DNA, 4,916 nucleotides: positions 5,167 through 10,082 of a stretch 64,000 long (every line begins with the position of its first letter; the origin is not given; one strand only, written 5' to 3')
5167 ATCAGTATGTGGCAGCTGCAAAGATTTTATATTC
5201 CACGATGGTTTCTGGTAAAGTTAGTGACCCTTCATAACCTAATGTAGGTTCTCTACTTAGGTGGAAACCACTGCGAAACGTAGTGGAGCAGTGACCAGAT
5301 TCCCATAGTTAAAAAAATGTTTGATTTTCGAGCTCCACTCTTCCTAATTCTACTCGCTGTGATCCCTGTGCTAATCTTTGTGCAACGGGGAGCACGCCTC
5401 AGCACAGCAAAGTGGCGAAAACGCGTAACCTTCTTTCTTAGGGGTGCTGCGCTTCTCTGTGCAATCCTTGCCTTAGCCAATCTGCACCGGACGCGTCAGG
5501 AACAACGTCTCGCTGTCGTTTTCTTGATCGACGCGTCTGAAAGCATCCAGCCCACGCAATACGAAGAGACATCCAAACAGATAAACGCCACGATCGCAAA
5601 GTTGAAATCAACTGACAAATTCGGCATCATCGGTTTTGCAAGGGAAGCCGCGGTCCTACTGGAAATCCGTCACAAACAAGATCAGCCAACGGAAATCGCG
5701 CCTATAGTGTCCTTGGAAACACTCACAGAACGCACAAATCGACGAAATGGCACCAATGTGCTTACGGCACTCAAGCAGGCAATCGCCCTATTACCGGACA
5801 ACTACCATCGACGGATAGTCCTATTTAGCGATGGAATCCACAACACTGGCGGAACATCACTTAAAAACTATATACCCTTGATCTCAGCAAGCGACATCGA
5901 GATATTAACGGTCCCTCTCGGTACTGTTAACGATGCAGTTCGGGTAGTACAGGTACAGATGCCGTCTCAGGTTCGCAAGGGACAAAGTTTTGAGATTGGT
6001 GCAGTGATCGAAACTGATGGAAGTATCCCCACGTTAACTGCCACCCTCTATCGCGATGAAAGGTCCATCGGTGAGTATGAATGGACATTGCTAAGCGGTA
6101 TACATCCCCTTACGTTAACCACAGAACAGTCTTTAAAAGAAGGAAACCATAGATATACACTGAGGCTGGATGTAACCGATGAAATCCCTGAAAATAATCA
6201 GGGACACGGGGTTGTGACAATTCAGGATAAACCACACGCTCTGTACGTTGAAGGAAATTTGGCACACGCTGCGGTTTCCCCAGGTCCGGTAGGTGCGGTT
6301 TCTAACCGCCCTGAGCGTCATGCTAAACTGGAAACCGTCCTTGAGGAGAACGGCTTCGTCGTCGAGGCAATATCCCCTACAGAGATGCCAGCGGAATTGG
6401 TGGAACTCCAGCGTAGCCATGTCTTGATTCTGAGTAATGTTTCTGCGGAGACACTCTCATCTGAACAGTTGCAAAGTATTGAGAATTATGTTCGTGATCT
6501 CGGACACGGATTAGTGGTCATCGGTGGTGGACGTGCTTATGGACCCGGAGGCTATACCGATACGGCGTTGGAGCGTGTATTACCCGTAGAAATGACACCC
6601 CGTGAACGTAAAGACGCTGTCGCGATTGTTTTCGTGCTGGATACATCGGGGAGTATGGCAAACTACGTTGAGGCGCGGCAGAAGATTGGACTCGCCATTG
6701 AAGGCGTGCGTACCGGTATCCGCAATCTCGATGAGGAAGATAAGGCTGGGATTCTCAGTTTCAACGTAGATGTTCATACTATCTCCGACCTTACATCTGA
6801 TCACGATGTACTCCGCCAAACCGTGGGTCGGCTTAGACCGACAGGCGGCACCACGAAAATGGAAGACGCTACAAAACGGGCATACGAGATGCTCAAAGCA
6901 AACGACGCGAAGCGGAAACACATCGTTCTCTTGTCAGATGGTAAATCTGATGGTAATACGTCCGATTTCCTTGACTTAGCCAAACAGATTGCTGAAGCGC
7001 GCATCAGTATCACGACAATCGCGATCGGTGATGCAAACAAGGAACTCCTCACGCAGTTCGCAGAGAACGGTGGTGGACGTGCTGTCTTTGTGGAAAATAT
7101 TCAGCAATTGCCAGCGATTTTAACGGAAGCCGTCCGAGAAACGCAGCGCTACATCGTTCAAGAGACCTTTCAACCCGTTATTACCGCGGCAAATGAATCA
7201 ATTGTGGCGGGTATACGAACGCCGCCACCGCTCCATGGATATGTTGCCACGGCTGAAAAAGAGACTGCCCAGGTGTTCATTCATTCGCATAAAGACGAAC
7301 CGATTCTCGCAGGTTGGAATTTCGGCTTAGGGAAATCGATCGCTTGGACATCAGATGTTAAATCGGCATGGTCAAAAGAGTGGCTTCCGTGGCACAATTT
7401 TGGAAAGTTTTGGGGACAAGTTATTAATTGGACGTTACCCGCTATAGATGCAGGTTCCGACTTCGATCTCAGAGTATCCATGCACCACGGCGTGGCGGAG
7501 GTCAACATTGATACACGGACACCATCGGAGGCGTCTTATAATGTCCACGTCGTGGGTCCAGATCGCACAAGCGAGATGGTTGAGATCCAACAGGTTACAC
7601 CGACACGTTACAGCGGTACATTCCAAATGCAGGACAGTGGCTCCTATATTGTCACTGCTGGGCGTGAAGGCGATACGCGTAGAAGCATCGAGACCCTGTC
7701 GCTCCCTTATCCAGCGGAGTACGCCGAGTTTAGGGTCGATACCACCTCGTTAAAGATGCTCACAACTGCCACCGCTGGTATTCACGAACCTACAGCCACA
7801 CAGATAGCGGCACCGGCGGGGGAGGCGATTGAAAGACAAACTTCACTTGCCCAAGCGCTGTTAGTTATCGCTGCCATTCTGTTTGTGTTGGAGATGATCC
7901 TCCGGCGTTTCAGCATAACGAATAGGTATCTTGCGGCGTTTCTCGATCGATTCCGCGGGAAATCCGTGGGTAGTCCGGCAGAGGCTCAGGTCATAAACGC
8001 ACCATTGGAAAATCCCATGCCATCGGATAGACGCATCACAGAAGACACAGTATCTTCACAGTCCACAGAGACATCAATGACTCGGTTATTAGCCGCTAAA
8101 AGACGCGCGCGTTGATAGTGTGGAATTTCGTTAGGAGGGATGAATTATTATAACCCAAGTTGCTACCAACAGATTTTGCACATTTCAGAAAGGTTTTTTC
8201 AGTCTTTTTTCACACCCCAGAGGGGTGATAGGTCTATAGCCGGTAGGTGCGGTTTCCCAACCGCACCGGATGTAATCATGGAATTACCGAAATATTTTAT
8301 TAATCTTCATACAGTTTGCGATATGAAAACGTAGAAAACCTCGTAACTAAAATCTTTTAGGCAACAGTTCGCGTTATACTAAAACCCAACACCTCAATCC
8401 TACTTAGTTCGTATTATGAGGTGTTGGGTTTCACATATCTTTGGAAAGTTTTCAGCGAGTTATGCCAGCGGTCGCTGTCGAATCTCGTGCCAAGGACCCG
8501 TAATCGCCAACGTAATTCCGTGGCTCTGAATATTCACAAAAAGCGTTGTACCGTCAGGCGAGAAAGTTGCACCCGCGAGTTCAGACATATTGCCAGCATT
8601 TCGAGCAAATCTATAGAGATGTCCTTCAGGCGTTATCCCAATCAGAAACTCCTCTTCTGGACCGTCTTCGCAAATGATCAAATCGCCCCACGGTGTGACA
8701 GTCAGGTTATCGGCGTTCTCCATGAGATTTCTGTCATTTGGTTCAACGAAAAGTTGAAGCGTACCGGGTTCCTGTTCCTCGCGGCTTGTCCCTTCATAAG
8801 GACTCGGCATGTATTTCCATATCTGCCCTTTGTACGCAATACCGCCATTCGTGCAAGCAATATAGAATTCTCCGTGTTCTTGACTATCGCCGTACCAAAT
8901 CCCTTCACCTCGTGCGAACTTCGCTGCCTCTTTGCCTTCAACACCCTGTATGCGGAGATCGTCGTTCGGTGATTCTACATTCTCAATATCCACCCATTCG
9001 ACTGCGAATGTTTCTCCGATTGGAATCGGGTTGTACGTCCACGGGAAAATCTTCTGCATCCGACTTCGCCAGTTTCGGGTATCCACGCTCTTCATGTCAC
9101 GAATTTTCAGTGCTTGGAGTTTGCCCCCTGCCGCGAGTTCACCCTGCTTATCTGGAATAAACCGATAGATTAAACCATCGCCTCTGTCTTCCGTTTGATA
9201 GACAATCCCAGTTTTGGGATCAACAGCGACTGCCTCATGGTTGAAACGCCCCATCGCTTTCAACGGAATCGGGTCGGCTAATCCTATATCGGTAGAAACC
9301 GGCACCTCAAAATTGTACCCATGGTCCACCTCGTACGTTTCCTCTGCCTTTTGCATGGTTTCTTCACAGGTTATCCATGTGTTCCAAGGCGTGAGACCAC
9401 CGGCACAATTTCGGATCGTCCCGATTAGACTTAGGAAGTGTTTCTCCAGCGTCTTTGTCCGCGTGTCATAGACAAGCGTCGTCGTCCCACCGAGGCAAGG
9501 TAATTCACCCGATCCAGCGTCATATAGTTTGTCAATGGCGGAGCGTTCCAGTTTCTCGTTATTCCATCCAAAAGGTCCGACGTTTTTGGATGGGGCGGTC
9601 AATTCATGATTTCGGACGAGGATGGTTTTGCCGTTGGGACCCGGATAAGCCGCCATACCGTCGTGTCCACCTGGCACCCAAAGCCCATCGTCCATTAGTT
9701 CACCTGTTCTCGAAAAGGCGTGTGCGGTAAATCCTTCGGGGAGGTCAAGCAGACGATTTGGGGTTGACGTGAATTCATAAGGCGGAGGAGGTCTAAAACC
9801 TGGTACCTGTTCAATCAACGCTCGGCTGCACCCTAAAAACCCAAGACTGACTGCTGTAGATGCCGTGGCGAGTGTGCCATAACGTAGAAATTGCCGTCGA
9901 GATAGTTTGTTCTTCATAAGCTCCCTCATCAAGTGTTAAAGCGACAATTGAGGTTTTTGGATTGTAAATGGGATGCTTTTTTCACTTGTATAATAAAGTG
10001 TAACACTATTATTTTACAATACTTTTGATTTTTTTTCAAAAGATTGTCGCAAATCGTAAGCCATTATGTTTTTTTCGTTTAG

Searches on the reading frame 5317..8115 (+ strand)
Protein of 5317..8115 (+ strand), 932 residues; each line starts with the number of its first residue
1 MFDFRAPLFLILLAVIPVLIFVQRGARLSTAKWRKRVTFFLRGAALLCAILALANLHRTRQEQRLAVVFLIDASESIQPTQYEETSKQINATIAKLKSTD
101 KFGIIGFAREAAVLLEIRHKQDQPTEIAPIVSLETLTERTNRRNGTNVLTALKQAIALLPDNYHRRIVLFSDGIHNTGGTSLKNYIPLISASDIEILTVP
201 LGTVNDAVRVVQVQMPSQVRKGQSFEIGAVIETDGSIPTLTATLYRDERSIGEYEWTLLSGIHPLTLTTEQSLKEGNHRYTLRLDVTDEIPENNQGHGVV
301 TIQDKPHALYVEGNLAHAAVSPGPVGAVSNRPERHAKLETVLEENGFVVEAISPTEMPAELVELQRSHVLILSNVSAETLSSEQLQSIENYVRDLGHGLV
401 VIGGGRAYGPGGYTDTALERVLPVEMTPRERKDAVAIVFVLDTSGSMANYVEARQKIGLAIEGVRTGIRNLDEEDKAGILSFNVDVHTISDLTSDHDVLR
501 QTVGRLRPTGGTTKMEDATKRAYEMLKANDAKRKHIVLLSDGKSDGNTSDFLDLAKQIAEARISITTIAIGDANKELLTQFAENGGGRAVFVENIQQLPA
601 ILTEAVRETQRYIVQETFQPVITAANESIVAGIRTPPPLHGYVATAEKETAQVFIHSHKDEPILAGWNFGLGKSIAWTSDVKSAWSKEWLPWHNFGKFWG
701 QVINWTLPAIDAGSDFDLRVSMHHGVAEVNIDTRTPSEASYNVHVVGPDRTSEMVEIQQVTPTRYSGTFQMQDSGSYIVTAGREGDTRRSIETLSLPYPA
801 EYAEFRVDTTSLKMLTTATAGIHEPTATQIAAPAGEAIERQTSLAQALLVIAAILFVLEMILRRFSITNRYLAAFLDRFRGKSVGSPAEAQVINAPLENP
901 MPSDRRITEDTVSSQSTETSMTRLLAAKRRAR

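Call 54: search_protein_families(library=pfam, proteins=[window:5317-8115:+], max_evalue=0.00001)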
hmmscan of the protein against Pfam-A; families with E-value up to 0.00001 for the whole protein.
window:5317-8115:+ (932 aa): 5 families
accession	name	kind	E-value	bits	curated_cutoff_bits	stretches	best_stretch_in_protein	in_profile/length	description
PF13519.12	VWA_2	-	2.3e-33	115.4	27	2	437-543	1-107/107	von Willebrand factor type A domain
PF00092.34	VWA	-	6.7e-33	114.8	23.8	2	437-602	2-172/174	von Willebrand factor type A domain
PF13768.12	VWA_3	-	3.6e-21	76.3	27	2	436-591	2-155/155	von Willebrand factor type A domain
PF07090.17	GATase1_like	-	1.3e-15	58.1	27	1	610-705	146-244/247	Putative glutamine amidotransferase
PF05762.20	VWA_CoxE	-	2e-12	47.4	26.4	1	418-561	41-178/222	VWA domain containing CoxE-like protein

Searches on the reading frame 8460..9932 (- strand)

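Call 54: search_protein_families(library=pfam, proteins=[window:8460-9932:-], max_evalue=0.00001)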
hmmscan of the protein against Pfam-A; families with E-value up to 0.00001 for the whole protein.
window:8460-9932:- (490 aa): 1 family
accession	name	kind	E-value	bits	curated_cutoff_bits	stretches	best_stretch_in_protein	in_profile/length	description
PF05787.19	PhoX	-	1e-76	259.6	24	1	56-472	8-515/515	Alkaline phosphatase PhoX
